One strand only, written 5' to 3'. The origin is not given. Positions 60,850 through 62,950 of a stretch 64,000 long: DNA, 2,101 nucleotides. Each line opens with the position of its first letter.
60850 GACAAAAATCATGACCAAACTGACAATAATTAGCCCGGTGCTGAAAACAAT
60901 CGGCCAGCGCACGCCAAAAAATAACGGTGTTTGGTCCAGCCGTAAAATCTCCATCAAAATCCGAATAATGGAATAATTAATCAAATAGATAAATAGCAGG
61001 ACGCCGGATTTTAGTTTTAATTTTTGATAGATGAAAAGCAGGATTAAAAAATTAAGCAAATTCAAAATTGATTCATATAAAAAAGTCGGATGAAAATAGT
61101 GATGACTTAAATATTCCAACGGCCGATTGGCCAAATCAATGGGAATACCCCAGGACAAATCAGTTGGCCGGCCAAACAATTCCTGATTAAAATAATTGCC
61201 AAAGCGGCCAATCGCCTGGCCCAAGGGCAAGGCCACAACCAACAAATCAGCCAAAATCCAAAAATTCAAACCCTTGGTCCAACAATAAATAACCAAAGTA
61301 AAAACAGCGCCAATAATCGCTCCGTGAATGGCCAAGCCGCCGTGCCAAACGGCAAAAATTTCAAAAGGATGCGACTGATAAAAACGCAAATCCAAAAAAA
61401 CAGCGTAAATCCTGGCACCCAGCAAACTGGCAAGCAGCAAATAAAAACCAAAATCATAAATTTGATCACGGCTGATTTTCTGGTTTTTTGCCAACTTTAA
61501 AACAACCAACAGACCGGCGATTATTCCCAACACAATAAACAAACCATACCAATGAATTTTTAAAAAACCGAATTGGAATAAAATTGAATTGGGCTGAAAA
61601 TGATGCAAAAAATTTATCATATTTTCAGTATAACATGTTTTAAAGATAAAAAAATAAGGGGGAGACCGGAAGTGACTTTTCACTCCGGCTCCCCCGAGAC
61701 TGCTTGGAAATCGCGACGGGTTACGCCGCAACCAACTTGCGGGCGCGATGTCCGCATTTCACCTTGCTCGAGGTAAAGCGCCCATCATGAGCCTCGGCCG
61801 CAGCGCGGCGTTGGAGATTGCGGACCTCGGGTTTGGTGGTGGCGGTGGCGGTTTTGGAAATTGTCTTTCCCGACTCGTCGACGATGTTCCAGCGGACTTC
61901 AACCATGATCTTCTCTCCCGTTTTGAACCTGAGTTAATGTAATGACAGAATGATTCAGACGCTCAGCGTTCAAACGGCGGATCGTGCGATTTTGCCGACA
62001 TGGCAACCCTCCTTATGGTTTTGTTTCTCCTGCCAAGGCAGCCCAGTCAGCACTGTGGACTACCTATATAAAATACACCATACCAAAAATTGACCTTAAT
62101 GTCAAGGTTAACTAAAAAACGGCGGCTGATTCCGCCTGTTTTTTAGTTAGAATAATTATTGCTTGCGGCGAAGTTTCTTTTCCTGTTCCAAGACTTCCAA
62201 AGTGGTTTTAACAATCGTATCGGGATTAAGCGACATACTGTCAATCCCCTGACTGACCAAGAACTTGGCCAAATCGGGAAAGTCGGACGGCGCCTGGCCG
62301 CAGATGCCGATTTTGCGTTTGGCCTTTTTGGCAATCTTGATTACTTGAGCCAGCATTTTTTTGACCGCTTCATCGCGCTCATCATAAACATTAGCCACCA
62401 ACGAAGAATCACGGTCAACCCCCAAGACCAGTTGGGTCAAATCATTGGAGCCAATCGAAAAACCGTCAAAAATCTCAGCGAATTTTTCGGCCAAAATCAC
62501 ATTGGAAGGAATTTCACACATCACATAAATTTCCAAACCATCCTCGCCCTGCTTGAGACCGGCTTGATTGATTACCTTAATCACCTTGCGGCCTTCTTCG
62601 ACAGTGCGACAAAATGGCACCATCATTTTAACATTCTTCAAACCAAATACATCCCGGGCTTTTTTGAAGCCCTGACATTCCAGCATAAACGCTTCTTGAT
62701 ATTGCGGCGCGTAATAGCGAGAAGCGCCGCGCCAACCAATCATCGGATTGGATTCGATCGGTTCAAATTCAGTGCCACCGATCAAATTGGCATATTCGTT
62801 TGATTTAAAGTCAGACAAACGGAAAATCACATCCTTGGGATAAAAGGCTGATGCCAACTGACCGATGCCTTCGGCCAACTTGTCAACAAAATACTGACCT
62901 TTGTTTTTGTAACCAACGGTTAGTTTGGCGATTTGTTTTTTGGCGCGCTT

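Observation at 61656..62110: Mini GC-rich cassette upstream of lgt: promoter with an operator-like palindrome, a 12-codon uORF with a perfect SD, a 61-aa GC-rich ORF and a hairpin terminator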

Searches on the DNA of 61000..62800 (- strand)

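Call 3: search_rna_families(source=window, start=61000, end=62800, threshold=evalue, max_evalue=1, show_alignments=3)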
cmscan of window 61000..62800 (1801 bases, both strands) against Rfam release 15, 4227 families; matches with E-value up to 1: 2.
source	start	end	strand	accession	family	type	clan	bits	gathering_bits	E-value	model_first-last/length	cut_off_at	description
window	62107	62176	+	RF02351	psRNA14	Gene; sRNA;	-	23.5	60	0.45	1-84/84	no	Proteobacteria sRNA psRNA14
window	61338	61393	+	RF03020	RT-17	Gene; sRNA;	-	20.8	40.4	0.62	1-95/95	no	RT-17 RNA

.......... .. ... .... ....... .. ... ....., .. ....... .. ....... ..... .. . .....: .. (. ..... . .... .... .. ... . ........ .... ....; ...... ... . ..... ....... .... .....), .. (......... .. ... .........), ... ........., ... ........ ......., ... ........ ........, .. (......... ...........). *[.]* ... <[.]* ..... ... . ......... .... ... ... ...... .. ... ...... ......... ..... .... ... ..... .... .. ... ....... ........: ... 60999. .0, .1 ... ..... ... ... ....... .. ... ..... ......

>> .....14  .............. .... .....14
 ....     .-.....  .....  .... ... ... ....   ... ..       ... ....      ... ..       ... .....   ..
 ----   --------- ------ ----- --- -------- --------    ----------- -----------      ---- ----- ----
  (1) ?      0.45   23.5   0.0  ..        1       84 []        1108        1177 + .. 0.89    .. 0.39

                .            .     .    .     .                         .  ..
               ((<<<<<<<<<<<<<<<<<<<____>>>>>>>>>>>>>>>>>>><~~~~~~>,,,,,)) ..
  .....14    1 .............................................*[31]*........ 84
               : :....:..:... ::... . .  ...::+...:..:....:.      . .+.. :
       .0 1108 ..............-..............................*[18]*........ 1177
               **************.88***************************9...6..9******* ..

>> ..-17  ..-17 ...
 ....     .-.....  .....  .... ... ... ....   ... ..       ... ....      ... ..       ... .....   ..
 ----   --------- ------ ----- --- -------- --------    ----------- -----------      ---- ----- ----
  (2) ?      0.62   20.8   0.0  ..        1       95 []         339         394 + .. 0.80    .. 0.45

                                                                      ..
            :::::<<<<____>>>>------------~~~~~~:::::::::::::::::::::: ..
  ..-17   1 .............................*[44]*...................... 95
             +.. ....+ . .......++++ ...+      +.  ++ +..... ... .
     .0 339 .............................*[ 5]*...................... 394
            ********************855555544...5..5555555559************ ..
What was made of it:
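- On Known RNA families (Rfam 15): Call 3.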

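Call 91: build_rna_model(alignment_id=A4, structure=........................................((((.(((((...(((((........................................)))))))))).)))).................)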
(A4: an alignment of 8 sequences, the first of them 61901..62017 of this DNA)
Model R1 built from alignment A4 (8 sequences, 130 columns); structure: as given.
model positions 111; base pairs 14; branch points 0; effective number of sequences 8; information 0.586 bits per position. Calibrated on 0.2 Mb of random sequence (short: E-values are rough).
structure used (alignment columns):
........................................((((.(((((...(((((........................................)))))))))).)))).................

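Call 93: search_with_rna_model(model_id=R1, sources=[window, L002, L003, L004, L083, L084, L085, L086, L087, L089, L090, L092, L093, L094, L095, L096, L097, L098, L099, L104, L105, L106, L107, L108, L109, L110, L111, L112, L113, L115, L128, L129, L130, L136, L169, L170, L171, L172, L005, L006, L007, L008, L009, L010, L011, L012, L013, L014, L015, L016, L017, L018, L019, L020, L021, L022, L023, L024, L025, L026, L027, L028, L029, L030], max_evalue=1, make_alignment=true, show_alignments=0)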
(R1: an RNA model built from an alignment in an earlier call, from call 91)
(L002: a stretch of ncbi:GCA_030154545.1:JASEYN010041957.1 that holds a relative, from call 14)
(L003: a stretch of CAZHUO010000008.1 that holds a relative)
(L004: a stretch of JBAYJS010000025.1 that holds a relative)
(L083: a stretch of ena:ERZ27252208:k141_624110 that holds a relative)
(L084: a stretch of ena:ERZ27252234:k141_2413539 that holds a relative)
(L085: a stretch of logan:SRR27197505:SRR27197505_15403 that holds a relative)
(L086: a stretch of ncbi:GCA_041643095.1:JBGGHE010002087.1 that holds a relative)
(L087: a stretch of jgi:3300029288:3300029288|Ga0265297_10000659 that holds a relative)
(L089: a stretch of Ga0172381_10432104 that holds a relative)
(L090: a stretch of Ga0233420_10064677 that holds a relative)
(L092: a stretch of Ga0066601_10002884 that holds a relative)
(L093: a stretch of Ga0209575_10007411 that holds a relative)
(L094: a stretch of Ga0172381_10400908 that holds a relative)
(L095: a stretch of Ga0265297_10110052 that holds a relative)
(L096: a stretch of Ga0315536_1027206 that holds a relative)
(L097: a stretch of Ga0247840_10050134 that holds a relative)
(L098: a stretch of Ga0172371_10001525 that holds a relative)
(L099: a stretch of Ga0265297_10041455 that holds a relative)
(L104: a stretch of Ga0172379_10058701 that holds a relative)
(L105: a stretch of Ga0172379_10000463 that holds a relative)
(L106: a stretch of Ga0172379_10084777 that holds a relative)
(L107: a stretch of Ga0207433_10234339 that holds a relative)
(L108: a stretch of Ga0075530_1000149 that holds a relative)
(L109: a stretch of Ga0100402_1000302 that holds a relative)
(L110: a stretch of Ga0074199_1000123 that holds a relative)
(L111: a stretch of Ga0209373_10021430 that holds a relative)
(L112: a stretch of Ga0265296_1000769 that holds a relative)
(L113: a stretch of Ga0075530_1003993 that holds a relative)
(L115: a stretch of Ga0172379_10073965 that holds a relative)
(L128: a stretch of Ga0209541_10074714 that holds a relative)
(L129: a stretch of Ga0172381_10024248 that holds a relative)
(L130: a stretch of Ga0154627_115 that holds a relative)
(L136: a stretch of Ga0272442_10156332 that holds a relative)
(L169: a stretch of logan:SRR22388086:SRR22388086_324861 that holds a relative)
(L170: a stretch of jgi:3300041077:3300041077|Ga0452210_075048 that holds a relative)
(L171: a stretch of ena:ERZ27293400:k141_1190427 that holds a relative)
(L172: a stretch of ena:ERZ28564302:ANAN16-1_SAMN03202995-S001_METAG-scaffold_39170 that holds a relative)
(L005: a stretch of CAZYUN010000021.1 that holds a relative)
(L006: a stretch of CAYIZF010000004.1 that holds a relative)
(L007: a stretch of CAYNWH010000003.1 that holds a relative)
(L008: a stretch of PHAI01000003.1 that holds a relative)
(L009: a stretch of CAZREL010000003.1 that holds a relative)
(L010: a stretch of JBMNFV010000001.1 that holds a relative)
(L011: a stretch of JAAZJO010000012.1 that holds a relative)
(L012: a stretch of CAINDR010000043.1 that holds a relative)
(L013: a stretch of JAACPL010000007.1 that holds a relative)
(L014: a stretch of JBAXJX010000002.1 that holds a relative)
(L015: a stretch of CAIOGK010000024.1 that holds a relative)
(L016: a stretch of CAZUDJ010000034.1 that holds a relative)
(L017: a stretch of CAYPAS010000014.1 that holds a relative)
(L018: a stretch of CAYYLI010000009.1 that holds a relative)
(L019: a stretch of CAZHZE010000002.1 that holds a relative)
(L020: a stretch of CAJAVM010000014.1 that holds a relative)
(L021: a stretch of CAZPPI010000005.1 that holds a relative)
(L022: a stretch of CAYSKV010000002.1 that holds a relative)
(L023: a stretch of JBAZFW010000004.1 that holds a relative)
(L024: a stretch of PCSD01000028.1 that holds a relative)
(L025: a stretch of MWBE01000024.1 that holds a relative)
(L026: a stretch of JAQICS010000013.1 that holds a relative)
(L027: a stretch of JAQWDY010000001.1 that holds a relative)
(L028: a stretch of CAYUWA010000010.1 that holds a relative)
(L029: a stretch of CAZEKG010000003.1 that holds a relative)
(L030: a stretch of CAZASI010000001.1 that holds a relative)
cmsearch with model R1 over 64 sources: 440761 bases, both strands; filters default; matches with E-value up to 1: 12.
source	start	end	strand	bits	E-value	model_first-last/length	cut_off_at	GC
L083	2644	2755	+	93.9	1.7e-20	1-111/111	no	0.46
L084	1551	1662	+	93.9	1.7e-20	1-111/111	no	0.46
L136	531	642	+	93.9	1.7e-20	1-111/111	no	0.46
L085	2619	2728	+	86.8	9.8e-19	1-111/111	no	0.43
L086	2935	3048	+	85.7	1.8e-18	1-111/111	no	0.44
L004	3637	3746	+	77.1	2.2e-16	1-111/111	no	0.45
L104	2270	2373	+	67.7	4.3e-14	1-111/111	no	0.51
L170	2632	2736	+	66.8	7.3e-14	1-111/111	no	0.49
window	61901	62015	-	66.4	8.9e-14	1-111/111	no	0.47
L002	1952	2064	+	62.1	1e-12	1-111/111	no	0.48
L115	1767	1822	+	13.7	0.64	42-96/111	no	0.39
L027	6543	6652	-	13.5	0.72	1-111/111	no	0.3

Alignment A7: 12 matches aligned to the model, 127 columns, each read 5' to 3' on its own strand. Consensus structure (alignment columns), stored with it:
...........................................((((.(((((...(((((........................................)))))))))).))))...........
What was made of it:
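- Tried and rejected: The covariance model of the leader found no further copies in 64 sources (call 93).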

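Call 94: search_with_rna_model(model_id=R1, sources=[window, L002, L004, L084, L085, L086, L104, L170], max_evalue=0.00001, make_alignment=true, show_alignments=0)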
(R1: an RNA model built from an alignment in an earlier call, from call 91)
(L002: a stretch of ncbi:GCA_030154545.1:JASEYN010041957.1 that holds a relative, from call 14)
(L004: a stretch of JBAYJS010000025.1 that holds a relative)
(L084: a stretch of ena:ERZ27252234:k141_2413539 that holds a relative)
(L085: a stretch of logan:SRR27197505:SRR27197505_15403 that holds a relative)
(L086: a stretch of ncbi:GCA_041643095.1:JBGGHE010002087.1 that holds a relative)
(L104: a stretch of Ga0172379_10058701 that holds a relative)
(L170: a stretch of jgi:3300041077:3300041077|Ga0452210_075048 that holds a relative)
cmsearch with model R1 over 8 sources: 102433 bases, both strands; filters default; matches with E-value up to 0.00001: 8.
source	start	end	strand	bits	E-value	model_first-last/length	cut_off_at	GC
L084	1551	1662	+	93.9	4.1e-21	1-111/111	no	0.46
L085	2619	2728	+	86.8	2.3e-19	1-111/111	no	0.43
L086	2935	3048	+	85.7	4.1e-19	1-111/111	no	0.44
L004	3637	3746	+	77.1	5.1e-17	1-111/111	no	0.45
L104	2270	2373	+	67.7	1e-14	1-111/111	no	0.51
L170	2632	2736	+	66.8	1.7e-14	1-111/111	no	0.49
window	61901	62015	-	66.4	2.1e-14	1-111/111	no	0.47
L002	1952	2064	+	62.1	2.4e-13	1-111/111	no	0.48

Alignment A8: 8 matches aligned to the model, 122 columns, each read 5' to 3' on its own strand. Consensus structure (alignment columns), stored with it:
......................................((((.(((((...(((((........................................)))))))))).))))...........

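Call 99: search_dna_similar(query=window:61650-62110:-, collection=phages, mode=distant, max_evalue=0.01, max_rows=5)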
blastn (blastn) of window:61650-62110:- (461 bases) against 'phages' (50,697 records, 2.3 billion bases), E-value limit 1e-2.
No match.

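Call 100: search_dna_similar(query=window:61650-62110:-, collection=plasmids, mode=distant, max_evalue=0.01, max_rows=5)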
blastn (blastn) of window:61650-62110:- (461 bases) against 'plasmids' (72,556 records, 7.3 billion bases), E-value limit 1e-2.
No match.

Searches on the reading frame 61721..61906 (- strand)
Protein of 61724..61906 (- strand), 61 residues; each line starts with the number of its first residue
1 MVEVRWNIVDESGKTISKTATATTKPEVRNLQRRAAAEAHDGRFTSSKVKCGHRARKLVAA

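Call 11: find_homologous_proteins(query=window:61724-61906:-, max_evalue=1)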
Query seq(61 aa) (61 aa): 1 proteins with E <= 1 among 1 candidates.
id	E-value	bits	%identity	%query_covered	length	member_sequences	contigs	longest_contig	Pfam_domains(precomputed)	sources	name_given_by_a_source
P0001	3.9e-30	119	95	100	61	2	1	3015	-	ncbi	-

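Call 14: find_encoding_contigs(protein=P0001, flank=10000, max_places=10)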
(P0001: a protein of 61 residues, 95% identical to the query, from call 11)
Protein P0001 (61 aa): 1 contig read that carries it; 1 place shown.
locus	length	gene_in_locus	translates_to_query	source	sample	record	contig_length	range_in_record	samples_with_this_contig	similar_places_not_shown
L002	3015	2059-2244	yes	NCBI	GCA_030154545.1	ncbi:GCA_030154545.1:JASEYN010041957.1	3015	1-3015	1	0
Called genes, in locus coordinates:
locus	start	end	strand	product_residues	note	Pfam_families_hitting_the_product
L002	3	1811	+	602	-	?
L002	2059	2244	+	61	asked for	-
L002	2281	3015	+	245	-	?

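Call 16: search_protein_families(library=pfam, proteins=[window:61724-61906:-, P0001], max_evalue=10)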
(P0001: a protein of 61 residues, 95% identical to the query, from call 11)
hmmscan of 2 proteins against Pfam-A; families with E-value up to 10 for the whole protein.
seq(61 aa): 0 families

P0001 (61 aa): 2 families
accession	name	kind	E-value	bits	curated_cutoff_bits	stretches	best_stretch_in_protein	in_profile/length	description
PF01084.26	Ribosomal_S18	-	0.14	12.7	21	1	9-32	17-40/52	Ribosomal protein S18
PF11058.13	Ral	-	0.17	11.9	25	1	8-34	35-61/66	Antirestriction protein Ral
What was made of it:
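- Tried and rejected: My initial guess of a YegP/DUF1508 relationship was not supported (call 16).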

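Call 17: search_protein_families(library=phrogs, proteins=[window:61724-61906:-], max_evalue=10)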
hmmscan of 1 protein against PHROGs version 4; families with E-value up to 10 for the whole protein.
seq(61 aa): 1 family
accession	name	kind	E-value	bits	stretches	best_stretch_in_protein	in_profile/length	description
phrog_32110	-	unknown function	0.21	12.3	1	13-37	78-102/145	-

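Call 18: search_solved_structures(query=window:61724-61906:-, max_evalue=10, show_alignments=3)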
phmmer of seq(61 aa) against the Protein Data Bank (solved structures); distinct sequences matched with E-value up to 10: 0.

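Call 25: search_protein_representatives(protein=window:61724-61906:-)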
Query: 61 residues. Proteins with E-value up to 0.001 (for the whole library): 2; up to 1e-10: 1; up to 1e-30: 0. The best 2 are listed.
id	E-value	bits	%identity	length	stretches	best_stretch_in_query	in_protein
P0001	1.2e-30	119.1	95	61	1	1-61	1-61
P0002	1.2e-04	38.1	43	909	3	18-58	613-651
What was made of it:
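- Orphan status in sequence searches: only one 95% relative among 5.8 billion and 1.8 billion proteins (calls 11, 25).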

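Call 89: predict_structure(alignment_id=A5)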
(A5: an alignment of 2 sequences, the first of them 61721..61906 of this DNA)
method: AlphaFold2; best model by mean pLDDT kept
length: 61 residues; sequences in the alignment: 2
mean_pLDDT: 71.4   pTM: 0.50
mean pLDDT of the five models: 71.4, 69.6, 69.5, 63.2, 62.6
residues with pLDDT >= 90: 0; 70-90: 38; 50-70: 21; < 50: 2
segments of 3 or more residues with pLDDT < 50: none
pLDDT, mean of each block of 10 residues (from residue 1): 77 82 80 77 61 54 47
secondary structure, 60 per line:
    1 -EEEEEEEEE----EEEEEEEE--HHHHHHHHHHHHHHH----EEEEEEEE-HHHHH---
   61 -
elements in order: E2-10 E15-22 H25-39 E44-51 H53-57

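Call 97: fold_search(model_id=the predicted structure, library=pdb)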
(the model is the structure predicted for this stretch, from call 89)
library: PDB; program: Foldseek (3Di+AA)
matches with E <= 10: 514; with E <= 0.001: 0
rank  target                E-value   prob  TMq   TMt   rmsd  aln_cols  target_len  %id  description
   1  7fao_A                3.0e-01  0.99  0.65  0.44   1.9        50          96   22  Top7 surface mutant K42A Q43A K46A K57S K58S, and I68R (released 2022-05-18)
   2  1zg2_MODEL_1_A        3.2e-01  0.35  0.37  0.26   7.7        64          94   11  Solution NMR structure of the UPF0213 protein BH0048 from Bacillus halodurans. Northeast Structural Genomics t (released 2005-06-21)
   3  3zoq_B                3.6e-01  0.84  0.49  0.59   3.6        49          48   10  Structure of BsUDG-p56 complex (released 2013-05-22)
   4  4l5n_C                3.8e-01  0.80  0.48  0.56   3.7        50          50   12  Crystallographic Structure of HHV-1 Uracil-DNA Glycosylase complexed with the Bacillus phage PZA inhibitor protein p56 (released 2013-08-07)
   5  7bpm_MODEL_1_A        5.5e-01  0.85  0.48  0.40   3.0        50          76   16  Solution NMR structure of NF2; de novo designed protein with a novel fold (released 2021-03-24)
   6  4kyz_A                6.2e-01  0.82  0.51  0.21   2.8        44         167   27  Three-dimensional structure of triclinic form of de novo design insertion domain, Northeast Structural Genomics Consor (released 2013-07-24)
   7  4l5n_E                6.2e-01  0.69  0.48  0.59   3.7        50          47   12  Crystallographic Structure of HHV-1 Uracil-DNA Glycosylase complexed with the Bacillus phage PZA inhibitor protein p56 (released 2013-08-07)
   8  1qys                  6.5e-01  0.77  0.49  0.35   2.9        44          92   27  Crystal structure of Top7: A computationally designed protein with a novel fold (released 2003-11-25)
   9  4l5n_D                6.5e-01  0.57  0.45  0.53   4.0        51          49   12  Crystallographic Structure of HHV-1 Uracil-DNA Glycosylase complexed with the Bacillus phage PZA inhibitor protein p56 (released 2013-08-07)
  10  2va2_B                7.8e-01  0.60  0.45  0.11   3.7        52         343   13  Complex structure of Sulfolobus solfataricus DPO4 and DNA duplex containing a hydrophobic thymine isostere 2,4-difluor (released 2007-10-30)
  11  4l5n_F                7.8e-01  0.51  0.45  0.53   4.0        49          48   12  Crystallographic Structure of HHV-1 Uracil-DNA Glycosylase complexed with the Bacillus phage PZA inhibitor protein p56 (released 2013-08-07)
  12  2le2_MODEL_1_A        8.3e-01  0.54  0.46  0.49   3.9        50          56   10  Novel dimeric structure of phage phi29-encoded protein p56: Insights into Uracil-DNA glycosylase inhibition (released 2011-09-28)
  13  8x6u_B                8.3e-01  0.54  0.42  0.22   4.7        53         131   23  Crystal structure of EfCDA in complex with dFdU (released 2024-11-27)
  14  3ohb_A                8.8e-01  0.21  0.33  0.07   6.8        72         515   10  Yeast DNA polymerase eta extending from an 8-oxoG lesion (released 2010-12-22)
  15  2xgp_A                8.8e-01  0.16  0.30  0.06   9.9        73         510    8  Yeast DNA polymerase eta in complex with C8-2-acetylaminofluorene containing DNA (released 2010-11-03)
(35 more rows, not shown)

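Call 113: fold_search(model_id=the predicted structure, library=viral)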
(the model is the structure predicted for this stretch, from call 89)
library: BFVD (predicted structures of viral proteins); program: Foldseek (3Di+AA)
matches with E <= 10: 1492; with E <= 0.001: 0
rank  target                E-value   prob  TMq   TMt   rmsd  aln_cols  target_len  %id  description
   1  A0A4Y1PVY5            5.1e-02  0.97  0.48  0.44  10.4        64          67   20  (no name in the UniProt tables at hand)
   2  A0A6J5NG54            9.2e-02  1.00  0.57  0.60   3.4        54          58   15  Uncharacterized protein [uncultured Caudovirales phage]
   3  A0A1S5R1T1            9.8e-02  0.99  0.50  0.41   4.2        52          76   13  Uncharacterized protein [Pseudomonas phage phiPMW]
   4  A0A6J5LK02            1.0e-01  0.99  0.60  0.59   5.2        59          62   12  Uncharacterized protein [uncultured Caudovirales phage]
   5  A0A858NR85            1.2e-01  1.00  0.67  0.72   1.7        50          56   16  (no name in the UniProt tables at hand)
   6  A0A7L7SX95            1.2e-01  0.99  0.57  0.68   2.4        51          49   10  (no name in the UniProt tables at hand)
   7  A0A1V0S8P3            1.3e-01  1.00  0.65  0.07   1.6        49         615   12  Dynamin N-terminal domain-containing protein [Catovirus CTV1]
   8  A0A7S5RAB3            1.3e-01  0.99  0.52  0.26   2.7        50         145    8  (no name in the UniProt tables at hand)
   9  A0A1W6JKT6            1.4e-01  1.00  0.61  0.42   2.1        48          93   17  Uncharacterized protein [Lactococcus phage AM4]
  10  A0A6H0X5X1            1.4e-01  0.99  0.58  0.63   3.8        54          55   17  Uncharacterized protein [Bacillus phage Izhevsk]
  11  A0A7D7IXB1            1.4e-01  0.89  0.44  0.44   3.8        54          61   17  (no name in the UniProt tables at hand)
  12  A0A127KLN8            1.5e-01  0.99  0.57  0.69   3.4        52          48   21  Uncharacterized protein [Cyanophage S-RIM50]
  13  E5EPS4                1.5e-01  0.97  0.50  0.35   3.6        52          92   12  Uncharacterized protein [Acinetobacter phage Acj9]
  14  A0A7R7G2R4            1.6e-01  0.91  0.42  0.46   4.8        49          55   14  (no name in the UniProt tables at hand)
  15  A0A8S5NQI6            1.7e-01  0.92  0.49  0.46   7.0        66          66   11  Uncharacterized protein [Siphoviridae sp. ctSP74]
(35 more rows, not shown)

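Call 114: search_protein_families(library=ncbifam, proteins=[window:61724-61906:-], max_evalue=1)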
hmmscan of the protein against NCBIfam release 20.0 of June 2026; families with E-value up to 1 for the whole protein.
seq(61 aa): 0 families

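Call 115: search_protein_families(library=padloc, proteins=[window:61724-61906:-], max_evalue=1)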
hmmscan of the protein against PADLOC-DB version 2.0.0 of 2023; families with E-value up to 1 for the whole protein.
seq(61 aa): 0 families
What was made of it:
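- PADLOC and PHROGs gave no significant hit (calls 17, 115).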

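Call 118: find_related_loci(query=window:61724-61906:-, collection=viral_contigs, flank=2000)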
Query seq(61 aa) (61 aa) in viral_contigs; peptide patterns used: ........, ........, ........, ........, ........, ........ (x = any residue, [..] = any of these).
139 stretches matched a pattern, but none encodes a relative of the query by tblastn (E <= 1e-3).
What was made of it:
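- No phage, plasmid or viral match was found (calls 99, 100, 118).
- Tried and rejected: There was no blastn match in phages or plasmids and no tblastn relative in viral contigs (calls 99, 100, 118).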
